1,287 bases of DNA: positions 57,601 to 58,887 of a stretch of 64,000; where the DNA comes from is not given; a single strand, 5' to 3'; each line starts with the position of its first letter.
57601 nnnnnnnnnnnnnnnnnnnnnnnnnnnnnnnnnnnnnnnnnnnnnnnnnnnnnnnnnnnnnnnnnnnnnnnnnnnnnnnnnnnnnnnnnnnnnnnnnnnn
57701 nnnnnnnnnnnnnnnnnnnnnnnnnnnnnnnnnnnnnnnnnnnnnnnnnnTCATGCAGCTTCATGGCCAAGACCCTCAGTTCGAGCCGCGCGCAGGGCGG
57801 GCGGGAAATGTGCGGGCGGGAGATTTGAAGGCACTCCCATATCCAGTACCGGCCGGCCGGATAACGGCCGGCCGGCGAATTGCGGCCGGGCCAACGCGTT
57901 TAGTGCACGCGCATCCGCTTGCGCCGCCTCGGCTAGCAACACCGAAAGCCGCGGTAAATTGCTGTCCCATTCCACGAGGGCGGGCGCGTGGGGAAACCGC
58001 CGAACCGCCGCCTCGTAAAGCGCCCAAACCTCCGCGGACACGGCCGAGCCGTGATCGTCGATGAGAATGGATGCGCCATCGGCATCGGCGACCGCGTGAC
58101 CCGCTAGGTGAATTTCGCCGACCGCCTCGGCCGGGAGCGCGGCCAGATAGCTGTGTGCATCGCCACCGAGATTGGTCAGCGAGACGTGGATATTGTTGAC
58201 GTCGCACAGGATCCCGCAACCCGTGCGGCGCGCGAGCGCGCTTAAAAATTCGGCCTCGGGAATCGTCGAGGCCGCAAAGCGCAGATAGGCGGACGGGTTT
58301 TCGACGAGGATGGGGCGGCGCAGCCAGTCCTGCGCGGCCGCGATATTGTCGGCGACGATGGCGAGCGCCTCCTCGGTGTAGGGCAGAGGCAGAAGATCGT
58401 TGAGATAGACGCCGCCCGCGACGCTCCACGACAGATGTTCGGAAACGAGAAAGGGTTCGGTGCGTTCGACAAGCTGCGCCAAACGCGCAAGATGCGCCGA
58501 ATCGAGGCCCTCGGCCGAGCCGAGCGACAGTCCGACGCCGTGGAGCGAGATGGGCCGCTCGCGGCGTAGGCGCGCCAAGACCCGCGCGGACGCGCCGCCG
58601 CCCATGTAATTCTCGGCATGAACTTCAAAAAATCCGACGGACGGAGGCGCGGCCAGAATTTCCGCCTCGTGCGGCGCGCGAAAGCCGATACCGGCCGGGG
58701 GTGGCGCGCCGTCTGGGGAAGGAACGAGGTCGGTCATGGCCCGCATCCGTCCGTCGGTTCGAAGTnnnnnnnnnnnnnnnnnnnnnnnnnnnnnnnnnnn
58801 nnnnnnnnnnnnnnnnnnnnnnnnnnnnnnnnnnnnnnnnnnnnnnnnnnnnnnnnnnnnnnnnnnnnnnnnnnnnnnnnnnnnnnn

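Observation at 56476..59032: Complete bufferin-type RiPP metallophore operon (DUF2282 precursor, DUF692, DUF2063, DoxX)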

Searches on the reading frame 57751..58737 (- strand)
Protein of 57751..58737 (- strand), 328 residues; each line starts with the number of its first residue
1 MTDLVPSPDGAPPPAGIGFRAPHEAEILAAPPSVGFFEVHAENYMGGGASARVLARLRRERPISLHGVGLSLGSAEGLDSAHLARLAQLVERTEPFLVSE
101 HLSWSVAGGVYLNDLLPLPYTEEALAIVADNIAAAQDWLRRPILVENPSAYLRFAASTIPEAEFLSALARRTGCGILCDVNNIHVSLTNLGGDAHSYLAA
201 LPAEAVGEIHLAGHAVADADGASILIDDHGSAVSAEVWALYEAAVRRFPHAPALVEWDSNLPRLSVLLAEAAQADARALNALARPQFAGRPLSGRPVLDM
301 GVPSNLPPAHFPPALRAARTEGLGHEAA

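Call 3: search_protein_families(library=pfam, proteins=[window:57751-58737:-], max_evalue=0.01)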
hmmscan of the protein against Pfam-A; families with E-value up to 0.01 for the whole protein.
window:57751-58737:- (328 aa): 1 family
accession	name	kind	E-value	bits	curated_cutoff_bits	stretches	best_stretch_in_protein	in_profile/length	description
PF05114.20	MbnB_TglH_ChrH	-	2e-100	335.8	25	1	15-276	2-260/263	RiPP precursor modification enzyme MbnB/TglH/ChrH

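Call 4: search_protein_families(library=ncbifam, proteins=[window:57751-58737:-], max_evalue=0.01)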
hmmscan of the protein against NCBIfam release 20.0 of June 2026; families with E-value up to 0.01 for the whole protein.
window:57751-58737:- (328 aa): 5 families
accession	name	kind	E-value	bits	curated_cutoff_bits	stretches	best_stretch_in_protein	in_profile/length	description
NF050167.1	MNIO_BufB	equivalog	6.9e-110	366.5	310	1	15-274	1-261/262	MNIO family bufferin maturase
NF003818.2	PRK05409.1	equivalog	2.5e-64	217.4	360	1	15-273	2-259/264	HvfB family MNIO-type RiPP peptide maturase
NF050151.1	RiPP_MNIO_ApyH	equivalog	7.7e-24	84.3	400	1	53-270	47-272/283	multinuclear non-heme iron-dependent oxidative enzyme ApyH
TIGR04159.2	methbact_MbnB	equivalog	2.7e-12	46.8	325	1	84-253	71-233/261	methanobactin biosynthesis protein MbnB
NF050165.1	MNIO_ChrH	equivalog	1.8e-08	33.8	600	1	66-243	62-242/363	MNIO family chryseobactin maturase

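Call 16: find_related_loci(query=window:57751-58737:-, collection=genome_contigs, flank=10000)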
Query window:57751-58737:- (328 aa) in genome_contigs; peptide patterns used: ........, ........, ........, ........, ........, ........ (x = any residue, [..] = any of these).
600 stretches matched a pattern (row limit reached: there are more); 587 encode a relative of the query (tblastn E <= 1e-3); the best 80 are kept; 80 distinct loci.
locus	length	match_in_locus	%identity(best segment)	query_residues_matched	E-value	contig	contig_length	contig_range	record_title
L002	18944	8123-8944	66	15-288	2e-117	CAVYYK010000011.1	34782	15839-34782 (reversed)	MAG: uncultured Alphaproteobacteria bacterium isolate MFD05684.bin.2.180 genome assembly, contig: contig_16677, whole ge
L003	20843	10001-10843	67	5-283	2e-114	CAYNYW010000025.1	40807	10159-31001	MAG TPA_asm: uncultured Defluviicoccus sp. isolate binchicken_co326_179 genome assembly, contig: NODE_388_length_40807_c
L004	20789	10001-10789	69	16-278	3e-110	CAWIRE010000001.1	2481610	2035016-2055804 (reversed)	MAG: uncultured Alphaproteobacteria bacterium isolate MFD03044.bin.1.46 genome assembly, contig: contig_11044, whole gen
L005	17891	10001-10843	65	12-288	4e-109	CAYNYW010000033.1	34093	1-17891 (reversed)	MAG TPA_asm: uncultured Defluviicoccus sp. isolate binchicken_co326_179 genome assembly, contig: NODE_554_length_34093_c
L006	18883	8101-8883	66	15-275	4e-108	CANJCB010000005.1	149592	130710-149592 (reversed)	MAG: Rhodospirillales bacterium isolate RH-23may17-127 genome assembly, contig: RH-23may17-C624, whole genome shotgun se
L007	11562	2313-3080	65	15-270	4e-107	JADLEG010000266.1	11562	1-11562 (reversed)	MAG: Alphaproteobacteria bacterium isolate SJ314 c_000001427238, whole genome shotgun sequence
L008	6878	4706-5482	65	17-275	1e-104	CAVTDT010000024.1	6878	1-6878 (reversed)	MAG: uncultured Alphaproteobacteria bacterium isolate MFD00991.bin.2.133 genome assembly, contig: contig_64051, whole ge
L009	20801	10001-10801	61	16-280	4e-102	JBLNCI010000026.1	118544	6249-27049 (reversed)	MAG: Gemmatimonas sp. isolate MAG129 PRJNA950955_bin36_renamed_25, whole genome shotgun sequence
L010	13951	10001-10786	64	15-276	1e-101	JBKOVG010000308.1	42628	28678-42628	MAG: Candidatus Methylomirabilota bacterium isolate GM_EKS_MAG_00050 GM_EKS_000000548845, whole genome shotgun sequence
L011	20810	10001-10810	61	12-278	4e-100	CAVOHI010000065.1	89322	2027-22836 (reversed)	MAG: uncultured Alphaproteobacteria bacterium isolate MFD00125.bin.2.52 genome assembly, contig: contig_40200, whole gen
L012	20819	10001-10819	59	1-278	1e-99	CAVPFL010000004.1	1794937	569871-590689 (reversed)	MAG: uncultured Alphaproteobacteria bacterium isolate MFD10071.bin.1.145 genome assembly, contig: contig_30628, whole ge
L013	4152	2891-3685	62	12-276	1e-99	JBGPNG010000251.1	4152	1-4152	MAG: Dongiaceae bacterium isolate OBJ_0618_7090110_22 k141_3592034_length_4152_cov_13.3615, whole genome shotgun sequenc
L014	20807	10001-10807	61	7-275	8e-99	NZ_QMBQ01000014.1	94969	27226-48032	Mesorhizobium atlanticum strain CNPSo 3140 scaffold_13, whole genome shotgun sequence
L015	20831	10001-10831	59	12-286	2e-98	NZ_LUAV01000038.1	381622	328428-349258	Ensifer aridi strain LMR001 LMR001-V1_scaffold038, whole genome shotgun sequence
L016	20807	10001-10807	59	7-275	4e-98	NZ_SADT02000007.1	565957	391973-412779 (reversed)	Mesorhizobium sp. M2E.F.Ca.ET.219.01.1.1 NODE_7_length_565957_cov_19.501, whole genome shotgun sequence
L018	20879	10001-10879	55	12-299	1e-97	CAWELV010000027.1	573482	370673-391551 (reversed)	MAG: uncultured Alphaproteobacteria bacterium isolate MFD05567.bin.2.176 genome assembly, contig: contig_7431, whole gen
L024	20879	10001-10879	56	1-295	4e-96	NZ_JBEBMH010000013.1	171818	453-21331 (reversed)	Mesorhizobium yinganensis strain CN2-181 contig13, whole genome shotgun sequence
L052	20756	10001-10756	59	16-262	1e-85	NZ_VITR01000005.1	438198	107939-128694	Nitrospirillum amazonense strain BR 11622 Ga0314210_105, whole genome shotgun sequence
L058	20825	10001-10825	65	15-288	4e-109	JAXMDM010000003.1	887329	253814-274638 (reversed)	MAG: Rhodospirillales bacterium isolate STL-PRO36 C1.175.fa-3, whole genome shotgun sequence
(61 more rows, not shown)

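Call 18: search_solved_structures(query=window:57751-58737:-, max_evalue=0.001, show_alignments=2)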
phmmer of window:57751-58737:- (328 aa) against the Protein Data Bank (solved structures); distinct sequences matched with E-value up to 0.001: 6.
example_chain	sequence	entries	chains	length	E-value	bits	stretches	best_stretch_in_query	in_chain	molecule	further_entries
3bww_A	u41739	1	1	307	2.1e-36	129.4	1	15-215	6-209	Protein of unknown function DUF692/COG3220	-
8hci_D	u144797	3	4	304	2.9e-13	53.3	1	116-269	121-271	DUF692 family protein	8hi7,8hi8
7fc0_B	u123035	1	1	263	6.8e-06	29.1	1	82-237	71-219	Methanobactin biosynthesis cassette protein MbnB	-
7fc0_E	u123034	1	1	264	6.8e-06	29.1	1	82-237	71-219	Methanobactin biosynthesis cassette protein MbnB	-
7dz9_B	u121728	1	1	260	7.1e-05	25.8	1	60-260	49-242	cpMbnB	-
7dz9_A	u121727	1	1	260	7.2e-05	25.8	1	60-260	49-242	MbnB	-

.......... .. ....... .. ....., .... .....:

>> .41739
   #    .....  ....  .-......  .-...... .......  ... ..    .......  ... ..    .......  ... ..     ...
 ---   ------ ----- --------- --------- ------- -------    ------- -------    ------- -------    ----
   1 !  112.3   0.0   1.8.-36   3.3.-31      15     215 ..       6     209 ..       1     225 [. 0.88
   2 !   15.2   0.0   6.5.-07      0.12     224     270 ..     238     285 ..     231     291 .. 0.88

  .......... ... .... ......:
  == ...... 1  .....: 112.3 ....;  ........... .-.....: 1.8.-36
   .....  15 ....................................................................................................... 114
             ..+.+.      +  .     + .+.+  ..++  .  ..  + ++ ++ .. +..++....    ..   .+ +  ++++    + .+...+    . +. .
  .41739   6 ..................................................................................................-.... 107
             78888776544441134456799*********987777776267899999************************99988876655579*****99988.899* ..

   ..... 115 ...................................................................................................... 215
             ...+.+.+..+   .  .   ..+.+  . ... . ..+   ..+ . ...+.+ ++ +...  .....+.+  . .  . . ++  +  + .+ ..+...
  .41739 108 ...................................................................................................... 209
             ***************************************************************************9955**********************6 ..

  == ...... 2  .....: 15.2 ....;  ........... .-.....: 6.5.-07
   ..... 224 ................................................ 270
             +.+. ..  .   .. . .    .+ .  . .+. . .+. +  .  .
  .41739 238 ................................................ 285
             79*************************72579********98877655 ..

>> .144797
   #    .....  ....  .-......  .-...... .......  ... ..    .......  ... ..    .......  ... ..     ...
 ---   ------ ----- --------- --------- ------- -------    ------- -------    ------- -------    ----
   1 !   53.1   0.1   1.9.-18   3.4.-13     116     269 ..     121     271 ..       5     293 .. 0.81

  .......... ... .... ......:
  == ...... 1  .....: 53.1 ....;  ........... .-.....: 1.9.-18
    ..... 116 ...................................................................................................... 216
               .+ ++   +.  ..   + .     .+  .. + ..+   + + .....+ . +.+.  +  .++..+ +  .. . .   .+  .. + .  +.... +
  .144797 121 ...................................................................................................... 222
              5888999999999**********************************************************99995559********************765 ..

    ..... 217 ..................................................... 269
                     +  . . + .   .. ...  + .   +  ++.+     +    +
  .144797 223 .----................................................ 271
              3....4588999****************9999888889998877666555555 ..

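Call 55: search_protein_families(library=pfam, proteins=[L013:1644-2195:-, L014:5887-6369:-, L014:6562-7476:-, L014:8401-9438:+, L024:5597-6220:-, L002:6603-7508:-, L005:8239-9174:-, L058:8400-9683:-, L052:8066-9514:-, L007:43-1398:+], max_evalue=0.001)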
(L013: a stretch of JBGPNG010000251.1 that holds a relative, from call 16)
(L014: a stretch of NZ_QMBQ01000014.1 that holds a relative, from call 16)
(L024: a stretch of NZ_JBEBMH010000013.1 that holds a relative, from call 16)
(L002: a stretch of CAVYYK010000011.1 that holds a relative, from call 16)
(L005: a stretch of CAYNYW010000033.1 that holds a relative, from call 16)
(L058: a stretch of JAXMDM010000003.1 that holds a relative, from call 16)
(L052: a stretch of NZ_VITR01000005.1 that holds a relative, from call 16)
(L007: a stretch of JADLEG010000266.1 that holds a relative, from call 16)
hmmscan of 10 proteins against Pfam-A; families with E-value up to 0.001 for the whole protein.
L013:1644-2195:- (183 aa): 2 families
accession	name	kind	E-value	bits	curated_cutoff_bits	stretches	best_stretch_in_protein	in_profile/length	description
PF07883.17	Cupin_2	-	3.1e-09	36.8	27.2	1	102-170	3-68/70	Cupin domain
PF00190.28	Cupin_1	-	1.5e-05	25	22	1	99-170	35-111/151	Cupin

L014:5887-6369:- (160 aa): 1 family
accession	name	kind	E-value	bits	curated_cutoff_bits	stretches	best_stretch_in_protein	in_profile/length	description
PF07883.17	Cupin_2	-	9.7e-06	25.7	27.2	1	79-146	4-68/70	Cupin domain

L014:6562-7476:- (304 aa): 2 families
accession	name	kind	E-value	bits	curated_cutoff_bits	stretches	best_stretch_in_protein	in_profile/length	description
PF03466.25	LysR_substrate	-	1.4e-39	136.1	28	1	92-288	7-207/209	LysR substrate binding domain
PF00126.33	HTH_1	-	2.1e-19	69.7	26.6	1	4-61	2-59/60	Bacterial regulatory helix-turn-helix protein, lysR family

L014:8401-9438:+ (345 aa): 0 families

L024:5597-6220:- (207 aa): 1 family
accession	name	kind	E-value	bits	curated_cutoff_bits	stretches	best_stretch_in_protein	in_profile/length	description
PF07883.17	Cupin_2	-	2.4e-06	27.6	27.2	1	126-193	4-68/70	Cupin domain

L002:6603-7508:- (301 aa): 4 families
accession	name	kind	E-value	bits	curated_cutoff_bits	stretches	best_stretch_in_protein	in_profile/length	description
PF13561.12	adh_short_C2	-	7e-66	222.6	27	1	48-292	1-236/236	Enoyl-(Acyl carrier protein) reductase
PF00106.31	adh_short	-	5.2e-53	179.9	26.6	1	43-241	2-191/195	short chain dehydrogenase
PF08659.16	KR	-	7.5e-15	55.7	22.6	1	45-201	4-151/180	KR domain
PF23441.1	SDR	-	4.4e-06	26.7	27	1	38-293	4-257/258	SDR-like rossmann domain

L005:8239-9174:- (311 aa): 4 families
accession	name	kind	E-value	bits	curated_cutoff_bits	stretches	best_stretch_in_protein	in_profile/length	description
PF13561.12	adh_short_C2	-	5.3e-63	213.2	27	1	58-302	1-236/236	Enoyl-(Acyl carrier protein) reductase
PF00106.31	adh_short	-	5e-54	183.2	26.6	1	52-251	1-191/195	short chain dehydrogenase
PF08659.16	KR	-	1.2e-12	48.6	22.6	1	53-211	2-151/180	KR domain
PF23441.1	SDR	-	9.2e-07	28.9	27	1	47-303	3-257/258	SDR-like rossmann domain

L058:8400-9683:- (427 aa): 4 families
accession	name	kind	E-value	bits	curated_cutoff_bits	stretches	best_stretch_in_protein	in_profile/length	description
PF13561.12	adh_short_C2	-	3.6e-65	220.3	27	1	173-418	1-236/236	Enoyl-(Acyl carrier protein) reductase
PF00106.31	adh_short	-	4.5e-55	186.6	26.6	1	168-368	2-192/195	short chain dehydrogenase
PF08659.16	KR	-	5.9e-15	56.1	22.6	1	170-329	4-153/180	KR domain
PF23441.1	SDR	-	1.1e-08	35.2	27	1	163-419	4-257/258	SDR-like rossmann domain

L052:8066-9514:- (482 aa): 1 family
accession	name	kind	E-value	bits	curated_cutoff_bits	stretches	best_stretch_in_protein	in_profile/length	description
PF01425.27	Amidase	-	2.7e-62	211.7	27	1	61-468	8-445/445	Amidase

L007:43-1398:+ (451 aa): 2 families
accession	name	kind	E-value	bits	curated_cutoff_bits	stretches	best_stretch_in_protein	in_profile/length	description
PF00271.37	Helicase_C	-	2.8e-31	108.5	23.5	1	105-213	2-110/110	Helicase conserved C-terminal domain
PF00270.35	DEAD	-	4.8e-18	65.9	26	1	1-69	97-166/167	DEAD/DEAH box helicase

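Call 64: search_protein_families(library=pfam, proteins=[L014:2096-2878:-, L015:7454-8284:+, L024:8333-9415:+, L005:14987-17113:-, L018:14898-15761:+, L018:8118-8747:-, L018:6217-7380:-, L012:4302-5132:-, L012:6919-8052:+, L015:5495-6061:-], max_evalue=0.001)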
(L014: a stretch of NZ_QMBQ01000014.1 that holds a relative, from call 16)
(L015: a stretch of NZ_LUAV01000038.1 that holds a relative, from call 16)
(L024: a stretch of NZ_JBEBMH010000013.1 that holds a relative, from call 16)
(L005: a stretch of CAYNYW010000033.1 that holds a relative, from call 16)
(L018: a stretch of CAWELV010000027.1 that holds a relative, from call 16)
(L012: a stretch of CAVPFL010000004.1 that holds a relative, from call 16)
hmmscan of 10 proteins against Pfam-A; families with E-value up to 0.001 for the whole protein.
L014:2096-2878:- (260 aa): 4 families
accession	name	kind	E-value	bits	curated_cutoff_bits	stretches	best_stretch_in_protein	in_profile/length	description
PF13561.12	adh_short_C2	-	8.3e-56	189.6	27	1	13-258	5-236/236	Enoyl-(Acyl carrier protein) reductase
PF00106.31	adh_short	-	7.4e-54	182.6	26.6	1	5-197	1-191/195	short chain dehydrogenase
PF08659.16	KR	-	6.7e-11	42.9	22.6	1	6-165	2-159/180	KR domain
PF23441.1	SDR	-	1.4e-06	28.4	27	1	5-256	8-254/258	SDR-like rossmann domain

L015:7454-8284:+ (276 aa): 3 families
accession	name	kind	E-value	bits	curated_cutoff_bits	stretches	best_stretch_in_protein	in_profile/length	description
PF13561.12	adh_short_C2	-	2.4e-53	181.6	27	1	29-274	5-236/236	Enoyl-(Acyl carrier protein) reductase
PF00106.31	adh_short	-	1.7e-49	168.4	26.6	1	23-212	3-190/195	short chain dehydrogenase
PF08659.16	KR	-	6.8e-13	49.4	22.6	1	24-179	4-157/180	KR domain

L024:8333-9415:+ (360 aa): 1 family
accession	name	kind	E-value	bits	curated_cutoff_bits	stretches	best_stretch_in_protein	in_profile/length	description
PF01734.28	Patatin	-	1.7e-26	94.1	27.7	1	30-226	1-187/191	Patatin-like phospholipase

L005:14987-17113:- (708 aa): 8 families
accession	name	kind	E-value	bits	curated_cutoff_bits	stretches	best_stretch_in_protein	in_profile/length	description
PF07992.20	Pyr_redox_2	-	3.9e-48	164.8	26.1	1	292-611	2-291/291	Pyridine nucleotide-disulphide oxidoreductase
PF00070.33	Pyr_redox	-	7.8e-17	62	22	2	448-531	2-70/82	Pyridine nucleotide-disulphide oxidoreductase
PF07681.17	DoxX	-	6.9e-15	55.9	23.6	1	38-119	2-82/85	DoxX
PF22366.1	NDH2_C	-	6.8e-11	42.6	27.7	1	636-691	2-58/62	NDH2 C-terminal domain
PF01266.30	DAO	-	4.4e-06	26.9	27.9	0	292-322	1-31/353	FAD dependent oxidoreductase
PF13450.12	NAD_binding_8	-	4.5e-06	27.3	21.9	1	295-323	1-29/68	NAD(P)-binding Rossmann-like domain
PF13454.12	NAD_binding_9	-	1.7e-05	25.3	21.8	0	294-323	1-34/155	FAD-NAD(P)-binding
PF13738.12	Pyr_redox_3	-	0.00028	20.7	30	0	294-323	1-31/305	Pyridine nucleotide-disulphide oxidoreductase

L018:14898-15761:+ (287 aa): 3 families
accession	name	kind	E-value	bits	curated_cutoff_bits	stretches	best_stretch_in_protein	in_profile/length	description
PF00106.31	adh_short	-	4.6e-54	183.3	26.6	1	32-223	1-190/195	short chain dehydrogenase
PF13561.12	adh_short_C2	-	1.1e-52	179.4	27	1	40-285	5-236/236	Enoyl-(Acyl carrier protein) reductase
PF08659.16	KR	-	1.2e-09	38.8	22.6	1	33-186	2-153/180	KR domain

L018:8118-8747:- (209 aa): 2 families
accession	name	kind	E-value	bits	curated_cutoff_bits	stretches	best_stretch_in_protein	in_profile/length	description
PF07883.17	Cupin_2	-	4.9e-09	36.2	27.2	1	127-195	4-68/70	Cupin domain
PF00190.28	Cupin_1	-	0.00025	21.1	22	1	125-196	37-113/151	Cupin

L018:6217-7380:- (387 aa): 2 families
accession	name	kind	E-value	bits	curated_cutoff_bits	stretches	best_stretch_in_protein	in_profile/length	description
PF03466.25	LysR_substrate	-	3.1e-26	92.5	28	1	172-370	5-207/209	LysR substrate binding domain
PF00126.33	HTH_1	-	2.8e-19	69.3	26.6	1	85-144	1-60/60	Bacterial regulatory helix-turn-helix protein, lysR family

L012:4302-5132:- (276 aa): 1 family
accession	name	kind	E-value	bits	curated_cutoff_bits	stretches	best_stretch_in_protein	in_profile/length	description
PF13531.11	SBP_bac_11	-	8.6e-30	104.6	25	1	56-272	2-226/227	Bacterial extracellular solute-binding protein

L012:6919-8052:+ (377 aa): 1 family
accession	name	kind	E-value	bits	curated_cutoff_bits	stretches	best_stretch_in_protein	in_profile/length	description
PF01734.28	Patatin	-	7e-28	98.6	27.7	1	47-246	1-190/191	Patatin-like phospholipase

L015:5495-6061:- (188 aa): 1 family
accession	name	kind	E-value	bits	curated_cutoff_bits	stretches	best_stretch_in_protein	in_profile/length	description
PF07883.17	Cupin_2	-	2.6e-08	33.9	27.2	1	107-174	4-68/70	Cupin domain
